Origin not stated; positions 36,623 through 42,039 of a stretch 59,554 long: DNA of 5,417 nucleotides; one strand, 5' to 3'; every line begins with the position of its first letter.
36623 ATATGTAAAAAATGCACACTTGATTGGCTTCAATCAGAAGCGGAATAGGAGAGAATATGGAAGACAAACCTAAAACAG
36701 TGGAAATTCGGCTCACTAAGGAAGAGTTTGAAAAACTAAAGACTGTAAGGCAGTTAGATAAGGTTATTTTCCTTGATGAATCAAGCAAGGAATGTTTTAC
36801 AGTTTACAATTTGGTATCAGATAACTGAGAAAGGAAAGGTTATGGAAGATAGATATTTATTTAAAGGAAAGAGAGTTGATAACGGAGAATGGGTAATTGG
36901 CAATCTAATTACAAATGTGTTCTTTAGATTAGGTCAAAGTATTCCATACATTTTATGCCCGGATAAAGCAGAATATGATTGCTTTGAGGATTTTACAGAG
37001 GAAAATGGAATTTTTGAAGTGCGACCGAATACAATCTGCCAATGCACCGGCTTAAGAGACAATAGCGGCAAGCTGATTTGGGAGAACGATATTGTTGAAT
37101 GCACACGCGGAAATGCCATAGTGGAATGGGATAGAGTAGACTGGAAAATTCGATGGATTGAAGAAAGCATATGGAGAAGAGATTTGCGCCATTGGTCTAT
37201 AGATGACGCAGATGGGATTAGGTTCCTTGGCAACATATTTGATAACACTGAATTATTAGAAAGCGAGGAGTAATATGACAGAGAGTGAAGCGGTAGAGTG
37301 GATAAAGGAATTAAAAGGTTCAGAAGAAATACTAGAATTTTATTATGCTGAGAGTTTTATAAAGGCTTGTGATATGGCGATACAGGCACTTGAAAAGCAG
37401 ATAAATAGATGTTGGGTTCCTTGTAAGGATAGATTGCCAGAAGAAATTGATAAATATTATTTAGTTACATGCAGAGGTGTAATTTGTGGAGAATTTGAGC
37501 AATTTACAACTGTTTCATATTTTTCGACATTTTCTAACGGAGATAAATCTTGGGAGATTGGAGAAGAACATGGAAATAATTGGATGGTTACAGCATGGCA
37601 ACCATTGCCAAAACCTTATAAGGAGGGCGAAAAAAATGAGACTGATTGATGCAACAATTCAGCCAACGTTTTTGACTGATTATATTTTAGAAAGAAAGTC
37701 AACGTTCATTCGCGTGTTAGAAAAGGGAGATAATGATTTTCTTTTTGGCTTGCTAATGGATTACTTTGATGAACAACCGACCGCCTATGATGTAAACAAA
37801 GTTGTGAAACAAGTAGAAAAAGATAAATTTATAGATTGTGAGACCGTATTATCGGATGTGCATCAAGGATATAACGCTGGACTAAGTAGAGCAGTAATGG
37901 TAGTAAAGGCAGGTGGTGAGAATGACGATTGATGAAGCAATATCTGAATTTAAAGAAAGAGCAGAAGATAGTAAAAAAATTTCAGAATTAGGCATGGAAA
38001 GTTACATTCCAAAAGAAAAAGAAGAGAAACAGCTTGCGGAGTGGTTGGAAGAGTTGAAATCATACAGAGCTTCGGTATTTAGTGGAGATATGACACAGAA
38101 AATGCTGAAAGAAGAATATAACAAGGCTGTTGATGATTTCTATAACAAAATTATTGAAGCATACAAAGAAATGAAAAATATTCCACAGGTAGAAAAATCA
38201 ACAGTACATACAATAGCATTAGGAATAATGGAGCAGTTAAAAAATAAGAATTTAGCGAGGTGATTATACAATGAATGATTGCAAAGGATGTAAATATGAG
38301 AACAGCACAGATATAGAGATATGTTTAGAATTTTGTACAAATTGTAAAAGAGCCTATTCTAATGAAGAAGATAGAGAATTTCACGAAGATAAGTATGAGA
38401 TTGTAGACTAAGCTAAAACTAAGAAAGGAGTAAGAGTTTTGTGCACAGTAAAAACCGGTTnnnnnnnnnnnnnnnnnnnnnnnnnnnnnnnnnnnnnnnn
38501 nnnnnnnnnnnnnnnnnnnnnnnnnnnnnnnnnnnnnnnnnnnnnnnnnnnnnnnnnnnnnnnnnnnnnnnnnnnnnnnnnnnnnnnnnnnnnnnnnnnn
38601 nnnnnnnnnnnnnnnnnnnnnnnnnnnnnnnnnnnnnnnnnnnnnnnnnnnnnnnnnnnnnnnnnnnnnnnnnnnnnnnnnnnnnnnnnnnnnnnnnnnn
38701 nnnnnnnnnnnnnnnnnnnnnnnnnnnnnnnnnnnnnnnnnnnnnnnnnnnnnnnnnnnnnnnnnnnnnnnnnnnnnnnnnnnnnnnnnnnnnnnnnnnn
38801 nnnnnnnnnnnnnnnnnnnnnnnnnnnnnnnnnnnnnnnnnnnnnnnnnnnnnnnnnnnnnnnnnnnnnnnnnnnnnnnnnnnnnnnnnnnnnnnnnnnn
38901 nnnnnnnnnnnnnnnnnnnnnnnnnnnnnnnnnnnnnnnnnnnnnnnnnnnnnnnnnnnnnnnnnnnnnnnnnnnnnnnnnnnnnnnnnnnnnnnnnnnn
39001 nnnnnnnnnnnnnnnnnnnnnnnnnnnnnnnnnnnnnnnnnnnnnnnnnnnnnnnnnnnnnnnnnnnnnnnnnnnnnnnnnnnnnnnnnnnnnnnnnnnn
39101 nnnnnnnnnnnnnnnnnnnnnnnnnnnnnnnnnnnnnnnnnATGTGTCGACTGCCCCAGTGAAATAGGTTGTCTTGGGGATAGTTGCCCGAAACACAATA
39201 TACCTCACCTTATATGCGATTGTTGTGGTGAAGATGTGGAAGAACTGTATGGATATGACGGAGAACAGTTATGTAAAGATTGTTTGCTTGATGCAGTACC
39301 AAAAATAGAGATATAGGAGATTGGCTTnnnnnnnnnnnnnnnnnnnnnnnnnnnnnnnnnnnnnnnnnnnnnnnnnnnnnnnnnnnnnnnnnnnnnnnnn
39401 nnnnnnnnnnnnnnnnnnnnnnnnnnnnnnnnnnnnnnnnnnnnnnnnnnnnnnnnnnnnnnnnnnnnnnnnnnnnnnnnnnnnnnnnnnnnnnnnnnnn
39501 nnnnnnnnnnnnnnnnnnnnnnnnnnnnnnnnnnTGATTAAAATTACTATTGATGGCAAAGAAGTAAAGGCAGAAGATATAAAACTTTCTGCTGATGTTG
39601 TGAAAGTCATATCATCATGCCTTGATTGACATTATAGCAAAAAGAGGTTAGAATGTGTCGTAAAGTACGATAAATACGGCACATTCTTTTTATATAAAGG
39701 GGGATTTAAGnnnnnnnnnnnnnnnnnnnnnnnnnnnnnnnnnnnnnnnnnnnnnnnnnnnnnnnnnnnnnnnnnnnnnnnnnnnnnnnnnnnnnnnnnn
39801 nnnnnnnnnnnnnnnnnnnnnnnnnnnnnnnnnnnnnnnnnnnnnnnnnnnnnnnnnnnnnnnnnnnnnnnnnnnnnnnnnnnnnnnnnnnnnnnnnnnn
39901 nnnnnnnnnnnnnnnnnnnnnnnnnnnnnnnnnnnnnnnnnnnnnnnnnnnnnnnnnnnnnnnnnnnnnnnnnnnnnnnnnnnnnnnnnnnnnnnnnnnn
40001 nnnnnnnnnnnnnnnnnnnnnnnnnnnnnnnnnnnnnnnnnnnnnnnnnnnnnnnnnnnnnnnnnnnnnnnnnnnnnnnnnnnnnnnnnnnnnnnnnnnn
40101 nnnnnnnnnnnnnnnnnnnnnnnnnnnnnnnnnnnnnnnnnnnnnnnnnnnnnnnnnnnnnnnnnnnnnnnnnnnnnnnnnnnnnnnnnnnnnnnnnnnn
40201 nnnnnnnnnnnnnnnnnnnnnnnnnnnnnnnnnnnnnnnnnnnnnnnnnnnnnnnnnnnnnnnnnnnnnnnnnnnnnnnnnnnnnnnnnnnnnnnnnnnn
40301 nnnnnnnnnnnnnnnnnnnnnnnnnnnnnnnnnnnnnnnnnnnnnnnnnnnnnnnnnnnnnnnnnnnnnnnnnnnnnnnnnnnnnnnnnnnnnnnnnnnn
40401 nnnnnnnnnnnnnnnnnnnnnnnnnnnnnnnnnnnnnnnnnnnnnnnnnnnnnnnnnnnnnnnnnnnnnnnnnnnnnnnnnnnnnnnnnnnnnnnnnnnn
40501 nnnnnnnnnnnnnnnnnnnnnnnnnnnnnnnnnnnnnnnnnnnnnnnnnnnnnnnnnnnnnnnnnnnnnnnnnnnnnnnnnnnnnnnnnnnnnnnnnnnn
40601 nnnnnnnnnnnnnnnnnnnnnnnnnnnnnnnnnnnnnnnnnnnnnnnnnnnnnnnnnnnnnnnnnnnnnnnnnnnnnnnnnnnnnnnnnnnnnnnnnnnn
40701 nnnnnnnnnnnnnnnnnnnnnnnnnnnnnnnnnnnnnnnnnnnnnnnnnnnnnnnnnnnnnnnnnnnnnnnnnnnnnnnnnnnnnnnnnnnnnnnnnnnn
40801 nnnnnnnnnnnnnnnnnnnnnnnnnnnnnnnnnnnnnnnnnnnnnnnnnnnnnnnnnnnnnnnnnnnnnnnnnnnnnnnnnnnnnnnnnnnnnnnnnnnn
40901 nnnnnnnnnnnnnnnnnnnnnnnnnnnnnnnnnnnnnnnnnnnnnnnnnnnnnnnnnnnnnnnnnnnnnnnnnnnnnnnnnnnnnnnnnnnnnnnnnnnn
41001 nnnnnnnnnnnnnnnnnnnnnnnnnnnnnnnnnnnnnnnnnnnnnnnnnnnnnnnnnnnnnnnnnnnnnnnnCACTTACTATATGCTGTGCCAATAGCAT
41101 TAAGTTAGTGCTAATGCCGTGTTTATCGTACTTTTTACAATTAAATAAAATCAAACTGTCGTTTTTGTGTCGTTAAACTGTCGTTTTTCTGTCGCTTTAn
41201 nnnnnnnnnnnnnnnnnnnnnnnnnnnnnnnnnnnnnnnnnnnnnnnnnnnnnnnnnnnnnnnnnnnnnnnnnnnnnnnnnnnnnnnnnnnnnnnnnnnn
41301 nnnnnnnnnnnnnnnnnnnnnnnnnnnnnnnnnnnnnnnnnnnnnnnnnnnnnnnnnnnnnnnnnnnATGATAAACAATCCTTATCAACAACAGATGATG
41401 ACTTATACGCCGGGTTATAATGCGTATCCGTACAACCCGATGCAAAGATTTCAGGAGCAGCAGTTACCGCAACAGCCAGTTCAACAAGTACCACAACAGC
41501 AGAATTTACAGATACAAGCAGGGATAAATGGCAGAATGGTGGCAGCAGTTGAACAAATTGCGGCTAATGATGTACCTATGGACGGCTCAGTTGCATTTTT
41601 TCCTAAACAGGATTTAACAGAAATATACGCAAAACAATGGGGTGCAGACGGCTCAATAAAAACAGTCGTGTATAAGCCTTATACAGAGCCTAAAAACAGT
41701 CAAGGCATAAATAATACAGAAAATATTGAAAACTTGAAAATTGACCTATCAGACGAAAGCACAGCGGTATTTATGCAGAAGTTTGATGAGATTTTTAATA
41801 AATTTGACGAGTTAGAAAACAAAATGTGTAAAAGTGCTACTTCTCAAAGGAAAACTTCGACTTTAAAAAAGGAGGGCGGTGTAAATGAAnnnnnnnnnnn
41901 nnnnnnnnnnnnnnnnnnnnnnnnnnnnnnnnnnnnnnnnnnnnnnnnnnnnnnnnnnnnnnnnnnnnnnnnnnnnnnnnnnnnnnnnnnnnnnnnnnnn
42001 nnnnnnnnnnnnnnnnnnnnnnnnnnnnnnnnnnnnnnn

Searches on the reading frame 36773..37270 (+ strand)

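Call 93: search_protein_families(library=phrogs, proteins=[window:36773-37270:+], max_evalue=0.00001)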
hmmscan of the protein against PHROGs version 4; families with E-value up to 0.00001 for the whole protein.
window:36773-37270:+ (166 aa): 2 families
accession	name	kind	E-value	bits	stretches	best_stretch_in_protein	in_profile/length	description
phrog_8684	-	unknown function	3.5e-26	93.1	1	24-165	1-163/164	-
phrog_98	-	unknown function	1.8e-15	58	1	21-166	21-154/208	-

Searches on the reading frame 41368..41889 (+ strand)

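Call 28: search_protein_families(library=phrogs, proteins=[window:41368-41889:+], max_evalue=0.00001)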
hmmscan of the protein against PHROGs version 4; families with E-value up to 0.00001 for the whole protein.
window:41368-41889:+ (174 aa): 1 family
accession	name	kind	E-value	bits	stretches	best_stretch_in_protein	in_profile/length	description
phrog_21718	-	unknown function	6.9e-08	33.6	1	3-158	11-149/159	-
